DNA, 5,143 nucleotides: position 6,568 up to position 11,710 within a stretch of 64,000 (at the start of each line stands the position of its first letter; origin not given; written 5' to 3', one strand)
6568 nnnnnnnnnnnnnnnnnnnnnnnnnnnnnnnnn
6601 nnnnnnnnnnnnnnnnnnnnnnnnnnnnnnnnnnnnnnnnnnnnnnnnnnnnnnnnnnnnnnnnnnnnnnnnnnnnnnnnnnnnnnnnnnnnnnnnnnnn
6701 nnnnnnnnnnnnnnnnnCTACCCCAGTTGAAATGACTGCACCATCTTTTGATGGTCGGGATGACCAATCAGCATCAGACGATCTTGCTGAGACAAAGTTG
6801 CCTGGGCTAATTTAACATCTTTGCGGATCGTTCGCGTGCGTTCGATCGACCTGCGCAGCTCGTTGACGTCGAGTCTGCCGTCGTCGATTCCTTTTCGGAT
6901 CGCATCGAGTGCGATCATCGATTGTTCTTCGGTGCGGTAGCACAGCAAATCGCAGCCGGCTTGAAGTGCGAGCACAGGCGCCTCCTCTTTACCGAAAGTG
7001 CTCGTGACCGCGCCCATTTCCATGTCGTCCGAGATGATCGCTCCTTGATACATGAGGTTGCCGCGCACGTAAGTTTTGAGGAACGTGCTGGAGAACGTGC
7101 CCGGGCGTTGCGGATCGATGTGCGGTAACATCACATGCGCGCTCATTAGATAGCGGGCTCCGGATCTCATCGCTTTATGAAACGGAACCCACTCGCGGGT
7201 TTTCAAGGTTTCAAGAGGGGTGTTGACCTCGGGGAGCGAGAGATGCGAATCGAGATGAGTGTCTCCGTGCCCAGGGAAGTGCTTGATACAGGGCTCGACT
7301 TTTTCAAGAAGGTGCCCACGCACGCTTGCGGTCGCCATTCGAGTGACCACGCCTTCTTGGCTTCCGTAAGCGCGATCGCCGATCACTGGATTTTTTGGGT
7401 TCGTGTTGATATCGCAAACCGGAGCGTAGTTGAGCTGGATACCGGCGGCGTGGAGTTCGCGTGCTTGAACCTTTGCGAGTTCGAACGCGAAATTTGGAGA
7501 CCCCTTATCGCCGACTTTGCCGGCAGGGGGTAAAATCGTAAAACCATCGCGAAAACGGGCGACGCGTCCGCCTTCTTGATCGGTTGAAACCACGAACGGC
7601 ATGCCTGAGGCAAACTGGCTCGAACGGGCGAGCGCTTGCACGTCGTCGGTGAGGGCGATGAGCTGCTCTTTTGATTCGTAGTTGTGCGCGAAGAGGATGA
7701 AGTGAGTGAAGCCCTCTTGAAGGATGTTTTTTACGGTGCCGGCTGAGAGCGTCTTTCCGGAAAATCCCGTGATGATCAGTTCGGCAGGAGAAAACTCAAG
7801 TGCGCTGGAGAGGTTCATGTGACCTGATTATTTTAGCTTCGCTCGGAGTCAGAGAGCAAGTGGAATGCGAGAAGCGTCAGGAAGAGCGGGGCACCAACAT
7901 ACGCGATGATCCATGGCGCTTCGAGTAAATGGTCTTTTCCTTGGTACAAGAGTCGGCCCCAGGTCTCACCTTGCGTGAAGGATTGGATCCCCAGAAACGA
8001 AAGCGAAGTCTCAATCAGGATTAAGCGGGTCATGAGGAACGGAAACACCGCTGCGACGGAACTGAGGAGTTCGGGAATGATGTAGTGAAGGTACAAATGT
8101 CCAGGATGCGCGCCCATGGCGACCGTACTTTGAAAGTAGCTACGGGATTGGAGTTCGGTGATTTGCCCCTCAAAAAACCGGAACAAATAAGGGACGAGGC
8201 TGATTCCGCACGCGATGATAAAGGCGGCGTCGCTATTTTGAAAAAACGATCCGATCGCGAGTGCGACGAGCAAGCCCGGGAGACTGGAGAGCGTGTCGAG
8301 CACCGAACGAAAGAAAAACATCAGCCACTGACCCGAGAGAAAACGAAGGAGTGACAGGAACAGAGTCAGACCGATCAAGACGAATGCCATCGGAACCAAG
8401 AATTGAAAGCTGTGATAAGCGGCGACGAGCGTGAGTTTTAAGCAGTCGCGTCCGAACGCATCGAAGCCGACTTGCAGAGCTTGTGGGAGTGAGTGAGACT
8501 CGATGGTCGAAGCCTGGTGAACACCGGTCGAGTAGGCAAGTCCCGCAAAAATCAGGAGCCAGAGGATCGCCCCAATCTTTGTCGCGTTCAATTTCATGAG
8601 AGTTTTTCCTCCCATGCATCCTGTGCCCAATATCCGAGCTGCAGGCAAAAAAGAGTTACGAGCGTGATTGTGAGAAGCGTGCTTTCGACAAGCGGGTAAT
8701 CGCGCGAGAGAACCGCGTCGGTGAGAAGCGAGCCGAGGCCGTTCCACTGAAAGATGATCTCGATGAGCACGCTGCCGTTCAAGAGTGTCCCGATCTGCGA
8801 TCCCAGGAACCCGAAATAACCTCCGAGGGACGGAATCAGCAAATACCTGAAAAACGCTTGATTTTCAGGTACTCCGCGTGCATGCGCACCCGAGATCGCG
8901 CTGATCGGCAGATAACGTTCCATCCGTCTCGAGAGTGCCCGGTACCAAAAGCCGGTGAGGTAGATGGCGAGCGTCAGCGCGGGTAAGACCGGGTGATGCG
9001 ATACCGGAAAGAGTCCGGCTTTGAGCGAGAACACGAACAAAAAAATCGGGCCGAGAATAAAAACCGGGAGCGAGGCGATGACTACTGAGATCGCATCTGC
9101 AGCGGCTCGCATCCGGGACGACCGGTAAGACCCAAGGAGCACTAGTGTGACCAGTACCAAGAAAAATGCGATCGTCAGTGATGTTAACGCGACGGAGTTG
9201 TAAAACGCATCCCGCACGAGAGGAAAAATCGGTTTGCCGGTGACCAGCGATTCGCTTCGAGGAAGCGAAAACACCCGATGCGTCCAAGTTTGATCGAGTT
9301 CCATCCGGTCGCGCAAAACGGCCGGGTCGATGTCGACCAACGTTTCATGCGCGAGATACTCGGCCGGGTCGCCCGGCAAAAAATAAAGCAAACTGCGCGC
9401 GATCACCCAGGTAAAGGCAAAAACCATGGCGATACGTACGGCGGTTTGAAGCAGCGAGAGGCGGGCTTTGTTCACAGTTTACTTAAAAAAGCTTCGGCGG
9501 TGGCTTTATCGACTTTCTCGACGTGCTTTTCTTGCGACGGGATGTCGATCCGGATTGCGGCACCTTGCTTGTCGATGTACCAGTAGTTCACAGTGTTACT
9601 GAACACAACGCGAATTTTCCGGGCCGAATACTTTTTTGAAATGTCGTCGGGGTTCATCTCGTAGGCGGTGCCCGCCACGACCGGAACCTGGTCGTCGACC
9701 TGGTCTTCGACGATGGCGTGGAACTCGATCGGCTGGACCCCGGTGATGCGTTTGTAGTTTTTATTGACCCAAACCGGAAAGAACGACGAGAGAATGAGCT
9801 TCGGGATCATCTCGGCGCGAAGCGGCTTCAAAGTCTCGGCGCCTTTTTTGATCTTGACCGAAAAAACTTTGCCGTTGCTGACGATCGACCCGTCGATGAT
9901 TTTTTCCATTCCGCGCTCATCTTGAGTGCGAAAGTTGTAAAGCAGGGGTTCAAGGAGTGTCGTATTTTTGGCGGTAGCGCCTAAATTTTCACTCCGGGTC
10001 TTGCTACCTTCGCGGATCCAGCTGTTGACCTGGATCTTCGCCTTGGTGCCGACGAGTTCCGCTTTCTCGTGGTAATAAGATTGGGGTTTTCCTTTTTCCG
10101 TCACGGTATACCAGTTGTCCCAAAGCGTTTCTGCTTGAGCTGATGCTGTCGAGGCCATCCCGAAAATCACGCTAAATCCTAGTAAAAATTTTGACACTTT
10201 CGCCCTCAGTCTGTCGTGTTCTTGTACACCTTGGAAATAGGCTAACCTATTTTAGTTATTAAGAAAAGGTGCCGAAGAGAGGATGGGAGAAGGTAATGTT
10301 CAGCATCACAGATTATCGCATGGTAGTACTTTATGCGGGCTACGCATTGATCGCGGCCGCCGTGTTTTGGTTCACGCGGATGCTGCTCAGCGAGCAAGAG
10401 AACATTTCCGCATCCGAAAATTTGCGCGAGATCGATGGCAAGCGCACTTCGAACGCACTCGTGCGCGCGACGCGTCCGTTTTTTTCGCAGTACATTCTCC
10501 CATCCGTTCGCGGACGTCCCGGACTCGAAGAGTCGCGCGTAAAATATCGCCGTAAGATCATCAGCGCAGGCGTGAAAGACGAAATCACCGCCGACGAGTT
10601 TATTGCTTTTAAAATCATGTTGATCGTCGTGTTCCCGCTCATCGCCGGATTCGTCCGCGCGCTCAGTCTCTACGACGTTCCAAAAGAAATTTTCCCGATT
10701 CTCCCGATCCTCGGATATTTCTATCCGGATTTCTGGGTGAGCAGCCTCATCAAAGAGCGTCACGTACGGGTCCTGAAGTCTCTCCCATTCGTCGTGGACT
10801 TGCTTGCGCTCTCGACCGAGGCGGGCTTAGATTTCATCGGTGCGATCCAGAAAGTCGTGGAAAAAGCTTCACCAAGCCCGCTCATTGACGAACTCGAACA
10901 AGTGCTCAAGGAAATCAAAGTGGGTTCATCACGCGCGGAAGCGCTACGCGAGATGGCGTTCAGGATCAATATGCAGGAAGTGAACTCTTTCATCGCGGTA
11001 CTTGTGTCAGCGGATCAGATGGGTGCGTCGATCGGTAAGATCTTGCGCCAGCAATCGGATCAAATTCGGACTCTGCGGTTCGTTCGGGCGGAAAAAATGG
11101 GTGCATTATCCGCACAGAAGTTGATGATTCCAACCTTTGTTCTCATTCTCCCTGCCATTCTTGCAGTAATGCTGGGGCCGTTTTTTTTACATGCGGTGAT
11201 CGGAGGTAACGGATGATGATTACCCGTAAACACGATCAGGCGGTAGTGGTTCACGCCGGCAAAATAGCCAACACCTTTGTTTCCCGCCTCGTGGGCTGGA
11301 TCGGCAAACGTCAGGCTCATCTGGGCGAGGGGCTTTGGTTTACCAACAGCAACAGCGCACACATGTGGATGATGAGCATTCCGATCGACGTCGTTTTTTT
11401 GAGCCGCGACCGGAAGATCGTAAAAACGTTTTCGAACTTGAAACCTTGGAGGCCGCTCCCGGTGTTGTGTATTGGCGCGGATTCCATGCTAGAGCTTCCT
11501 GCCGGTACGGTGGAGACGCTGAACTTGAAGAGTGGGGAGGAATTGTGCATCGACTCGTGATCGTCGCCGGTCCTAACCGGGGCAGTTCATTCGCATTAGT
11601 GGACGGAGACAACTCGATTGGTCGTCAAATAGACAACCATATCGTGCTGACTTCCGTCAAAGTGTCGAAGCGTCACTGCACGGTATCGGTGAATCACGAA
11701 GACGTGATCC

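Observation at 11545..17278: Three consecutive FHA-domain membrane proteins (one with tandem FHA domains) plus a PP2C phosphatase, with no Hanks kinase in the window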

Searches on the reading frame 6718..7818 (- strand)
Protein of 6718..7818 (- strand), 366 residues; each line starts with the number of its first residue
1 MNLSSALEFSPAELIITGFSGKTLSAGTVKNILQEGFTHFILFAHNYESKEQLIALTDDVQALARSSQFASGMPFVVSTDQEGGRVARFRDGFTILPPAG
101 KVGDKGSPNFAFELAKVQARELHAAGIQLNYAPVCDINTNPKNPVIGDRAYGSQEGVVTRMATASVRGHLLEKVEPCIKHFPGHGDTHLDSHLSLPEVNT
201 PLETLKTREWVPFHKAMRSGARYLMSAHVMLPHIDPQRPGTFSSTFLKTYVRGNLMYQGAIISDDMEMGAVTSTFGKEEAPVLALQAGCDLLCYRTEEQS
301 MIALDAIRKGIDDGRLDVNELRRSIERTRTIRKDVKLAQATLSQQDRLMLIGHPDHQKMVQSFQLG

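Call 13: search_protein_families(library=pfam, proteins=[window:6718-7818:-], max_evalue=0.001)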
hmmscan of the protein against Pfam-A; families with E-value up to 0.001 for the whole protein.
window:6718-7818:- (366 aa): 1 family
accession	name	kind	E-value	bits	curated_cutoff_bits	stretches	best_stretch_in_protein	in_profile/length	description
PF00933.27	Glyco_hydro_3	-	1.6e-68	231.9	27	1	26-328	18-313/316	Glycosyl hydrolase family 3 N terminal domain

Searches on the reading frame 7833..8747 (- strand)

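Call 13: search_protein_families(library=pfam, proteins=[window:7833-8747:-], max_evalue=0.001)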
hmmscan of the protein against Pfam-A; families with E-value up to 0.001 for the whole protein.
window:7833-8747:- (304 aa): 1 family
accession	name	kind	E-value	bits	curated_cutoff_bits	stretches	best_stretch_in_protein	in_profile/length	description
PF00528.27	BPD_transp_1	-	1.4e-09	38.4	26.4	1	132-283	9-155/184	Binding-protein-dependent transport system inner membrane component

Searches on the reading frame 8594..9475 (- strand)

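Call 13: search_protein_families(library=pfam, proteins=[window:8594-9475:-], max_evalue=0.001)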
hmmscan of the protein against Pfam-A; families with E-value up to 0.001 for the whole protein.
window:8594-9475:- (293 aa): 1 family
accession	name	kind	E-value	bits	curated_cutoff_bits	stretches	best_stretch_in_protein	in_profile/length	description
PF00528.27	BPD_transp_1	-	2e-26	93.3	26.4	1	113-291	7-181/184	Binding-protein-dependent transport system inner membrane component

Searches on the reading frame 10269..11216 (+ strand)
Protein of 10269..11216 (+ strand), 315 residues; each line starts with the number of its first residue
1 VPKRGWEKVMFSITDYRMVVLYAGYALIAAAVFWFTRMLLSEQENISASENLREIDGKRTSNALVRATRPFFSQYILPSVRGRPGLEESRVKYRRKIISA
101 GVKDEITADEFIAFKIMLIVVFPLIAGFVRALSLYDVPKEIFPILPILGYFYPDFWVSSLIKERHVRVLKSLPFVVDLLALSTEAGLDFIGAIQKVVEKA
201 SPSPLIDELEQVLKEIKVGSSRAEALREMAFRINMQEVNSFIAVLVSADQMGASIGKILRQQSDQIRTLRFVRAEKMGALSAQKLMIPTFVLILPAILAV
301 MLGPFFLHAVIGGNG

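Call 4: search_protein_families(library=pfam, proteins=[window:10269-11216:+], max_evalue=0.01)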
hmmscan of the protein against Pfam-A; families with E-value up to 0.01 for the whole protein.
window:10269-11216:+ (315 aa): 1 family
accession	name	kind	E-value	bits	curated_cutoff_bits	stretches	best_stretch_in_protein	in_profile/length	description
PF00482.28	T2SSF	-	2.6e-15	57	25.2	1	177-302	3-124/125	Type II secretion system (T2SS), protein F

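Call 5: search_protein_families(library=ncbifam, proteins=[window:10269-11216:+], max_evalue=0.01)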
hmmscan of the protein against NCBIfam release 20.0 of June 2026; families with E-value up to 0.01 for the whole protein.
window:10269-11216:+ (315 aa): 2 families
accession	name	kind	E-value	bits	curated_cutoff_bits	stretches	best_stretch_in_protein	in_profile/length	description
NF053673.1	bindosome_BasF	exception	0.00034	19.3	1300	1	107-298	142-333/656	bindosome assembly system membrane anchoring protein BasF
NF046075.1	UpsF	equivalog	0.00062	18.7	400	1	115-265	36-183/484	membrane pilin protein UpsF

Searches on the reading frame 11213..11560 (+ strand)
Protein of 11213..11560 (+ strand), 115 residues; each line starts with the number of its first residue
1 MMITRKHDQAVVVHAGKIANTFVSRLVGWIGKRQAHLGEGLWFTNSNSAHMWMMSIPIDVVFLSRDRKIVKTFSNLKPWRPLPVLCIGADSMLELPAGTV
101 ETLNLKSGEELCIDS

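Call 4: search_protein_families(library=pfam, proteins=[window:11213-11560:+], max_evalue=0.01)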
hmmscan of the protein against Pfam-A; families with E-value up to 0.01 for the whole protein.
window:11213-11560:+ (115 aa): 1 family
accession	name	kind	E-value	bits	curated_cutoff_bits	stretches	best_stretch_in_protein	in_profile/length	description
PF02643.20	DUF192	-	1.5e-16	60.7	27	1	17-111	4-94/96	Uncharacterized ACR, COG1430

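Call 5: search_protein_families(library=ncbifam, proteins=[window:11213-11560:+], max_evalue=0.01)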
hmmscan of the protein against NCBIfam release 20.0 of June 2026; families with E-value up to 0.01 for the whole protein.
window:11213-11560:+ (115 aa): 1 family
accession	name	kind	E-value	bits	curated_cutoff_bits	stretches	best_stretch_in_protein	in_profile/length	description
NF002996.0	PRK03760.1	equivalog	4.3e-11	42.8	146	1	6-111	7-114/121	hypothetical protein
